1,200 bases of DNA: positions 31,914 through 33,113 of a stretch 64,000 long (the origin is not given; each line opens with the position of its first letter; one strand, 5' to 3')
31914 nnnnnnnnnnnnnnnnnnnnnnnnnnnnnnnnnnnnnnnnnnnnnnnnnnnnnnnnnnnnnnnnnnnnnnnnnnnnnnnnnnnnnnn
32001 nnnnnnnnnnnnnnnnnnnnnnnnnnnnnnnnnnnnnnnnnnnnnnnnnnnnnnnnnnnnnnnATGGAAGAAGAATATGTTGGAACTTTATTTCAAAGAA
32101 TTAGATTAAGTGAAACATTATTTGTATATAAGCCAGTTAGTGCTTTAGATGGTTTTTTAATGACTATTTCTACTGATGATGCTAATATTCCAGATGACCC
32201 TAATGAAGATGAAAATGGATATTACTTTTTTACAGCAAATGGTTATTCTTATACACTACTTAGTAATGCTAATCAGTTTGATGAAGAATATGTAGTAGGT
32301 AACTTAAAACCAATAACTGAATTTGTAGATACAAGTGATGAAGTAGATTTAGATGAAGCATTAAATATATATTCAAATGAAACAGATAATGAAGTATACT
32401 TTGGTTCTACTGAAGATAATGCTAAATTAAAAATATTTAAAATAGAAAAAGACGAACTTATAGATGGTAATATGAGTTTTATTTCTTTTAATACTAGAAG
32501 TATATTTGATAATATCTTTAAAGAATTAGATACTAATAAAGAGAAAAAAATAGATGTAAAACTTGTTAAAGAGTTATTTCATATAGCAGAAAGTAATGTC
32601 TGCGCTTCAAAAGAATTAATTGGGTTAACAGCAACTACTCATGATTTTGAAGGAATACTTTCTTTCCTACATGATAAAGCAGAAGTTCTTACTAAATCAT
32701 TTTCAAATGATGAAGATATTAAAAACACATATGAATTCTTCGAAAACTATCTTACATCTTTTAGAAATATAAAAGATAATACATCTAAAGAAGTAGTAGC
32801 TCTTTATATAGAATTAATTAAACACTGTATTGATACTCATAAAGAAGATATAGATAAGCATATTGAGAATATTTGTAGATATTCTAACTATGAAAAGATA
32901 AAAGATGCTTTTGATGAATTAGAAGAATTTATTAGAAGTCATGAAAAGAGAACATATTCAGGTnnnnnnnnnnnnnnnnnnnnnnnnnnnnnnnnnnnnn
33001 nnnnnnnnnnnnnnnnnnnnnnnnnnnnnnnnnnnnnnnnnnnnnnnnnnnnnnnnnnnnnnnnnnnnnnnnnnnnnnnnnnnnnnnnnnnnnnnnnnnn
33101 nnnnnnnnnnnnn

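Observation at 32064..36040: Translationally coupled pair of ClpX-family AAA+ paralogs with novel N-terminal domains, wedged into the conserved rel-dtd-hisS block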

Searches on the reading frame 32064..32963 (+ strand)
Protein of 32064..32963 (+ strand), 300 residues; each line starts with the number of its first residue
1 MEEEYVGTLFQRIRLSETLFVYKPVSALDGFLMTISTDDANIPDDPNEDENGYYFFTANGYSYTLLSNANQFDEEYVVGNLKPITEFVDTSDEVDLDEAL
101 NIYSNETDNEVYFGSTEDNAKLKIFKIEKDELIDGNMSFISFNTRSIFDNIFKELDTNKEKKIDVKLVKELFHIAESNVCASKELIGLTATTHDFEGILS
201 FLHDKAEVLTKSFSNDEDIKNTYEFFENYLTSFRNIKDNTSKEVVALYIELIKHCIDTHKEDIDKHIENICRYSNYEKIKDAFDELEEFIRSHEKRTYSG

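Call 45: predict_structure(alignment_id=A2)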
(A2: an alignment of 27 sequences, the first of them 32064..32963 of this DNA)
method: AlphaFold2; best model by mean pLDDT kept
length: 300 residues; sequences in the alignment: 27
mean_pLDDT: 71.8   pTM: 0.54
mean pLDDT of the five models: 71.8, 69.5, 66.3, 65.6, 63.9
residues with pLDDT >= 90: 61; 70-90: 109; 50-70: 97; < 50: 33
segments of 3 or more residues with pLDDT < 50: 150-162, 178-193
pLDDT, mean of each block of 10 residues (from residue 1): 90 88 95 76 62 88 90 87 84 82 92 85 87 64 50 42 56 55 35 53 64 70 72 65 73 73 74 63 73 66
secondary structure, 60 per line:
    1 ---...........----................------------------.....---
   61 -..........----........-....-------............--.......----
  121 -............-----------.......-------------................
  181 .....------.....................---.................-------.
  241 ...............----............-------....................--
elements in order: E4-14 E19-34 E53-57 E62-65 H66-71 E76-83 H85-88 H96-107 E110-116 E122-128 H129-133 H145-151 H165-185 H192-212 H216-232 H240-255 H260-271 H279-298

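Call 48: fold_search(model_id=the predicted structure, library=pdb)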
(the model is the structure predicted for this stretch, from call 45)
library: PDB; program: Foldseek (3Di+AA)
matches with E <= 10: 635; with E <= 0.001: 0
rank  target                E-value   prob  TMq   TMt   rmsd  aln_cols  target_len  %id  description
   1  2hvr_A                7.8e-02  0.05  0.10  0.09  22.2       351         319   11  Structure of T4 RNA Ligase 2 with Nicked 5'-Adenylated nucleic acid duplex containing a 3'-deoxyribonucleotide at the  (released 2006-10-17)
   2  7t3q_A                9.8e-02  0.16  0.20  0.05  18.2       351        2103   12  IP3 and ATP bound type 3 IP3 receptor in the pre-active B state (released 2022-03-23)
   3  9y6s_5a               1.6e-01  0.10  0.12  0.05  17.7       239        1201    8  96-nm repeat of the Leishmania tarentolae doublet microtubule (released 2025-12-17)
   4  7t3p_A                1.8e-01  0.15  0.21  0.05  18.1       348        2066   10  IP3 and ATP bound type 3 IP3 receptor in the pre-active A state (released 2022-03-23)
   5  9nc9_D                1.9e-01  0.69  0.25  0.11  14.5       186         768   13  Helical assembly of AVAST5 filament (released 2026-02-18)
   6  2hvr_B                1.9e-01  0.04  0.10  0.10  23.6       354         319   12  Structure of T4 RNA Ligase 2 with Nicked 5'-Adenylated nucleic acid duplex containing a 3'-deoxyribonucleotide at the  (released 2006-10-17)
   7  5hv6_B                2.0e-01  0.08  0.10  0.10  15.1       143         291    7  The ATP binding domain of rifampin phosphotransferase from Listeria monocytogenes (released 2016-03-30)
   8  8tkd_A                2.3e-01  0.12  0.20  0.04  17.9       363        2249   10  Human Type 3 IP3 Receptor - Preactivated State (+IP3/ATP) (released 2023-11-08)
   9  9e5c_7e               2.6e-01  0.10  0.13  0.02  17.5       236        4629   10  Cryo-EM structure of 96 nm repeat of microtubule doublet from T. brucei flagellum (released 2025-03-12)
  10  8x1c_N                2.6e-01  0.06  0.08  0.07  18.8       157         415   10  Structure of nucleosome-bound SRCAP-C in the ADP-bound state (released 2024-03-06)
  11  5lez_Q                2.6e-01  0.04  0.09  0.11  19.4       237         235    8  Human 20S proteasome complex with Oprozomib in Mg-Acetate at 2.2 Angstrom (released 2016-08-17)
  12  6efd_A                2.7e-01  0.07  0.10  0.13  18.1       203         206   12  Hsa Siglec and Unique domains in complex with the sialyl T antigen trisaccharide (released 2020-02-19)
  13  7dpa_A                2.7e-01  0.04  0.13  0.04  20.9       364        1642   10  Cryo-EM structure of the human ELMO1-DOCK5-Rac1 complex (released 2021-08-04)
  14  6x3k_A                2.9e-01  0.07  0.10  0.14  18.4       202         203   11  Hsa Siglec and Unique domains in complex with 6S-sialy-Lewisx (released 2021-05-26)
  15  9k84_A                3.2e-01  0.75  0.27  0.37   7.9       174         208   11  Cryo-EM structure of designed zinc-induced filament Fiber-n6-Zn1-HEHE-44 (released 2025-10-29)
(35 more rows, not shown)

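Call 52: fold_search(model_id=the predicted structure, library=viral)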
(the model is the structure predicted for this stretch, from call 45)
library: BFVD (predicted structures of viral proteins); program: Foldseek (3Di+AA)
matches with E <= 10: 572; with E <= 0.001: 0
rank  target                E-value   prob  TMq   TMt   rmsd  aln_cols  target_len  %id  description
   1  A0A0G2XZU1            3.7e-02  0.10  0.12  0.14  21.9       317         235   11  Uncharacterized protein [Acanthamoeba polyphaga mimivirus]
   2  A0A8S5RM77            4.6e-02  0.15  0.13  0.20  12.6       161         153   13  Uncharacterized protein [virus sp. ctn3M15]
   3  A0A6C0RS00            5.2e-02  0.84  0.18  0.42   4.9        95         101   14  (no name in the UniProt tables at hand)
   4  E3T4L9                1.0e-01  0.84  0.21  0.31   8.8       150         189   13  Uncharacterized protein [Cafeteria roenbergensis virus (strain BV-PW1)]
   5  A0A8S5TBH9            1.1e-01  0.09  0.15  0.15  21.0       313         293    8  Rad52/22 family double-strand break repair protein (Fragment) [Siphoviridae sp. ctprd3]
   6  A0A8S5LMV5            1.4e-01  0.08  0.09  0.04  20.6       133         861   13  Solute carrier family 12 protein [Podoviridae sp. ctiuS14]
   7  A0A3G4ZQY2            1.5e-01  0.07  0.16  0.10  20.0       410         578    8  SPX domain-containing protein [Terrestrivirus sp.]
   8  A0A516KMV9            1.8e-01  0.44  0.17  0.39   5.2        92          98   11  Uncharacterized protein [Bacillus phage vB_BmeM-Goe8]
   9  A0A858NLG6            2.0e-01  0.03  0.10  0.08  22.5       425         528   10  (no name in the UniProt tables at hand)
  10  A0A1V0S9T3            2.2e-01  0.11  0.11  0.18  11.0       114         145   11  Uncharacterized protein [Catovirus CTV1]
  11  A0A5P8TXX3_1          2.2e-01  0.09  0.17  0.05  24.9       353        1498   10  Genome polyprotein [Varroa destructor virus 2]
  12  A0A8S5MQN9            2.2e-01  0.04  0.07  0.09  28.2       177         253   12  Uncharacterized protein [Siphoviridae sp. ctA4S13]
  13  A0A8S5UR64            2.4e-01  0.08  0.13  0.15  21.7       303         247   12  Uncharacterized protein [Podoviridae sp. ctQyH19]
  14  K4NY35                2.8e-01  0.10  0.08  0.18  12.1        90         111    6  Uncharacterized protein [Heliothis virescens ascovirus 3g]
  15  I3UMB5                2.8e-01  0.06  0.09  0.07  42.2       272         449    9  Rad50/SbcC-type AAA domain-containing protein [Colwellia phage 9A]
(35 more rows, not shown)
